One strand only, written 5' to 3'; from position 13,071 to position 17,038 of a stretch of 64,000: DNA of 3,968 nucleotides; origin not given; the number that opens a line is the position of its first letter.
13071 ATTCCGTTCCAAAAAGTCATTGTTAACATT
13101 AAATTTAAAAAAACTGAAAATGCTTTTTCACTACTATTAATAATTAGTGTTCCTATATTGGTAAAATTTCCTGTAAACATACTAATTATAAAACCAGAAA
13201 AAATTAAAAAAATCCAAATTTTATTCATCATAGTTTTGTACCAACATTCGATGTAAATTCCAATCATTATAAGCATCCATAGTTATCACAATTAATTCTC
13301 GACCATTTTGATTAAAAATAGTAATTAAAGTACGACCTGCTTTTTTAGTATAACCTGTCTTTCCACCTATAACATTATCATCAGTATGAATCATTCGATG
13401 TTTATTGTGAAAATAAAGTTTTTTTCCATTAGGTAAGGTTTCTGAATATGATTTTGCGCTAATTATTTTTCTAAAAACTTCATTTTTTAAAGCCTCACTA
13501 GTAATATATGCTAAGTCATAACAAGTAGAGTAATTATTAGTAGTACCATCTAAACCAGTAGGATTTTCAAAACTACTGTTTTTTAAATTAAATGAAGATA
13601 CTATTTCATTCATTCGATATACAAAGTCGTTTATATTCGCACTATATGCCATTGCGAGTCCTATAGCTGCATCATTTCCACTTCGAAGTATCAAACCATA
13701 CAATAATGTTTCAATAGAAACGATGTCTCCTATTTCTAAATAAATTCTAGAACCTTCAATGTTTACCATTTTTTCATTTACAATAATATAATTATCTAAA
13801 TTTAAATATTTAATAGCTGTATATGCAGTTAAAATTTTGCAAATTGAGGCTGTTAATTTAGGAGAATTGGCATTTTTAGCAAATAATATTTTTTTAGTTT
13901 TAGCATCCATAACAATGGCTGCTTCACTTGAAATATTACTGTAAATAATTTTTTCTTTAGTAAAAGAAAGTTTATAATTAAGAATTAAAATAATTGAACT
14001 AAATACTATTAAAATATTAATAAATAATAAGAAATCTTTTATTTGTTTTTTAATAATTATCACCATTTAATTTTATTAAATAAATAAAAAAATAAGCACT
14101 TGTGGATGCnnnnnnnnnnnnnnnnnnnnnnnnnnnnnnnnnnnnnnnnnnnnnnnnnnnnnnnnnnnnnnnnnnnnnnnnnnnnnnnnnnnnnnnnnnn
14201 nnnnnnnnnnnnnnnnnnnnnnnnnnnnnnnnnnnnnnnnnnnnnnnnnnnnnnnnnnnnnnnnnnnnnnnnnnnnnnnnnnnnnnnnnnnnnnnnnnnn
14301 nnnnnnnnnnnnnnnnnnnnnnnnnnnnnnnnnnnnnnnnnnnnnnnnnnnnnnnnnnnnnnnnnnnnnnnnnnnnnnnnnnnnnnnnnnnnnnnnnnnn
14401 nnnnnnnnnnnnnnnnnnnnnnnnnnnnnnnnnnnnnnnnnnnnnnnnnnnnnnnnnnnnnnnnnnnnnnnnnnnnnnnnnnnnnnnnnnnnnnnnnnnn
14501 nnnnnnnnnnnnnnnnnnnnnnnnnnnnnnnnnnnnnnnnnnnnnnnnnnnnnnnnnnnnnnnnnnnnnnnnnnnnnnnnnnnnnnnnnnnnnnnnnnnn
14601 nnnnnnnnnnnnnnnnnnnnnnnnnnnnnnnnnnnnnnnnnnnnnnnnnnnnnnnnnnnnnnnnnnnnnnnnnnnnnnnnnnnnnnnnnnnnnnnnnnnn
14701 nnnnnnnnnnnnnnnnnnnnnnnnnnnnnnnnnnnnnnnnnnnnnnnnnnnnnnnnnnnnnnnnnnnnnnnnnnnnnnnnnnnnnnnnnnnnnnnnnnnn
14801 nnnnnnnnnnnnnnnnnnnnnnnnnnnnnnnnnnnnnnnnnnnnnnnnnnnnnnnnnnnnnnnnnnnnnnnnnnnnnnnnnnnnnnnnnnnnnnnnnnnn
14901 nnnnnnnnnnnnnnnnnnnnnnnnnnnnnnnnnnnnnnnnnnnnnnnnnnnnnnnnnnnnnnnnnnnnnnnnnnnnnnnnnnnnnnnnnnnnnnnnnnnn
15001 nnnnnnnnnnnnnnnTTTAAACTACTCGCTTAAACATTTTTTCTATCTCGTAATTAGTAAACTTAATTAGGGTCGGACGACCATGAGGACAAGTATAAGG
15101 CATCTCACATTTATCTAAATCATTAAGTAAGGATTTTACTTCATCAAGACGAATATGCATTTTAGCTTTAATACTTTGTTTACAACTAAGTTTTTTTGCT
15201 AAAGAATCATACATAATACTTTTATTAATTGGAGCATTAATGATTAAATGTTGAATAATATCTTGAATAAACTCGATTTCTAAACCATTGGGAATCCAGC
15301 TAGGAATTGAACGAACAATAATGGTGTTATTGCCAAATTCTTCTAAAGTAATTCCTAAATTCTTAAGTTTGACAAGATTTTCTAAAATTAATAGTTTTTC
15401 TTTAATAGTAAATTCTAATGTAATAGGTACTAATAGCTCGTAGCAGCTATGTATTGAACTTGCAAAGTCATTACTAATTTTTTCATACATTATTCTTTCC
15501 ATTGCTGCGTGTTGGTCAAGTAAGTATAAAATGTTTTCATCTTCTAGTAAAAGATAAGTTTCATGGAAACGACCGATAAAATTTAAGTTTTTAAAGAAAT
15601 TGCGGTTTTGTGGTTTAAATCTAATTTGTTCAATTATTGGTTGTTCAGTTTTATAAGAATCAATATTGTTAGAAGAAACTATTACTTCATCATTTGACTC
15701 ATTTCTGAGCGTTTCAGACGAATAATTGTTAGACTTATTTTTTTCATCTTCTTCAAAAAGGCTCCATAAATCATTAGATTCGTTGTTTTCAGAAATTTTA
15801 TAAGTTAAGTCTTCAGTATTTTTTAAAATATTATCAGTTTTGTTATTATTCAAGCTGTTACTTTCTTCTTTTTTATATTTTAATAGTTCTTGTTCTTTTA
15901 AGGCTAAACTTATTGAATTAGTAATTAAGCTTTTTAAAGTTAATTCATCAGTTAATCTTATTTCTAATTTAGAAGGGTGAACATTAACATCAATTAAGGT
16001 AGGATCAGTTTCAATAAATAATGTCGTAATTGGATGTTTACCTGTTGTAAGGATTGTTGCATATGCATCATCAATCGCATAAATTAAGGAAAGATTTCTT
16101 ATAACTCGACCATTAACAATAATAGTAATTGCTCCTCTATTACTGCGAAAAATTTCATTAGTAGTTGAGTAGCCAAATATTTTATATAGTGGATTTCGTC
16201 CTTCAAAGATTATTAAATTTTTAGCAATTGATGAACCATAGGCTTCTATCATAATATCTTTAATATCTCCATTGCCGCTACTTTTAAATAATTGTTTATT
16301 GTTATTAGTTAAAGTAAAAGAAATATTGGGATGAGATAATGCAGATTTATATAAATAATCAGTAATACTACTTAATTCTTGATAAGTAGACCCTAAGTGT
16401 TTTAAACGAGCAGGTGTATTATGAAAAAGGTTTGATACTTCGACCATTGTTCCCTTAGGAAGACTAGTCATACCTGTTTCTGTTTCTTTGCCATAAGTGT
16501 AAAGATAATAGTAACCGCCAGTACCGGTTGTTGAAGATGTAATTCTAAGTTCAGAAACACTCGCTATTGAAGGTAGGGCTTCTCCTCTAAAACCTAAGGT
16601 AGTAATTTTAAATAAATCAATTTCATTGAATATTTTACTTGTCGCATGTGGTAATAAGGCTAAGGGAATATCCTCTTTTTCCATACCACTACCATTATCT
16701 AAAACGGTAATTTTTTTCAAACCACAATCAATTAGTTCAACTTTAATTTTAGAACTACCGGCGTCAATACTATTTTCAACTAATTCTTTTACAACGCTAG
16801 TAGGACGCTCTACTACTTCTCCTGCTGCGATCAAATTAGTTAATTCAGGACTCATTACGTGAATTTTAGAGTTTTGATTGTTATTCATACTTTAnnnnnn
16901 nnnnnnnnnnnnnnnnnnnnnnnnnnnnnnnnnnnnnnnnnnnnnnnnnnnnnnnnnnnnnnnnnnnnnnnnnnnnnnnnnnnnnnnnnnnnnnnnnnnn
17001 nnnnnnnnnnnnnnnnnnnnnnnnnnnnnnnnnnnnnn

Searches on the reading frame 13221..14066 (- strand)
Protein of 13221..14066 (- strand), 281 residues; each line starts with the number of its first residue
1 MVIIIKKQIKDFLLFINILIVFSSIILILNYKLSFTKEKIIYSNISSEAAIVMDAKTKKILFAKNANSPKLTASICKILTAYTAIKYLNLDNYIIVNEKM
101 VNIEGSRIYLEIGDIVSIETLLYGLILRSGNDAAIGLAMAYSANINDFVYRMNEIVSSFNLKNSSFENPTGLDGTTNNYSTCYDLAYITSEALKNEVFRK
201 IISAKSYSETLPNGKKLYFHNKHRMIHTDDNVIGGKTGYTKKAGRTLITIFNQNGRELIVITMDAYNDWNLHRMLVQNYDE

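Call 34: search_protein_families(library=pfam, proteins=[window:13221-14066:-], max_evalue=0.000001)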
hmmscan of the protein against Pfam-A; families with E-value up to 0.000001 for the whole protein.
window:13221-14066:- (281 aa): 1 family
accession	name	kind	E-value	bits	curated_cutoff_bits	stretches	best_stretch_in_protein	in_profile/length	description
PF00768.25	Peptidase_S11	-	1.6e-49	169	27.6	1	44-266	9-238/239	D-alanyl-D-alanine carboxypeptidase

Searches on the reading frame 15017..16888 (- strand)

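Call 34: search_protein_families(library=pfam, proteins=[window:15017-16888:-], max_evalue=0.000001)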
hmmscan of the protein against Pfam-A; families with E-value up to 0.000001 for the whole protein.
window:15017-16888:- (623 aa): 4 families
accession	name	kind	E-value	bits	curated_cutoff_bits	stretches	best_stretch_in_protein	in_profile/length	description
PF08676.16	MutL_C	-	3.8e-33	114.6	25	1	438-576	1-139/142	MutL C terminal dimerisation domain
PF01119.25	DNA_mis_repair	-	9.7e-28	96.6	26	1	215-330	3-118/119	DNA mismatch repair protein, C-terminal domain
PF13589.12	HATPase_c_3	-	3.1e-11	43.9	25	1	30-125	4-99/137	Histidine kinase-, DNA gyrase B-, and HSP90-like ATPase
PF02518.31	HATPase_c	-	6.8e-07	30.2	26.4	0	27-87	4-58/111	Histidine kinase-, DNA gyrase B-, and HSP90-like ATPase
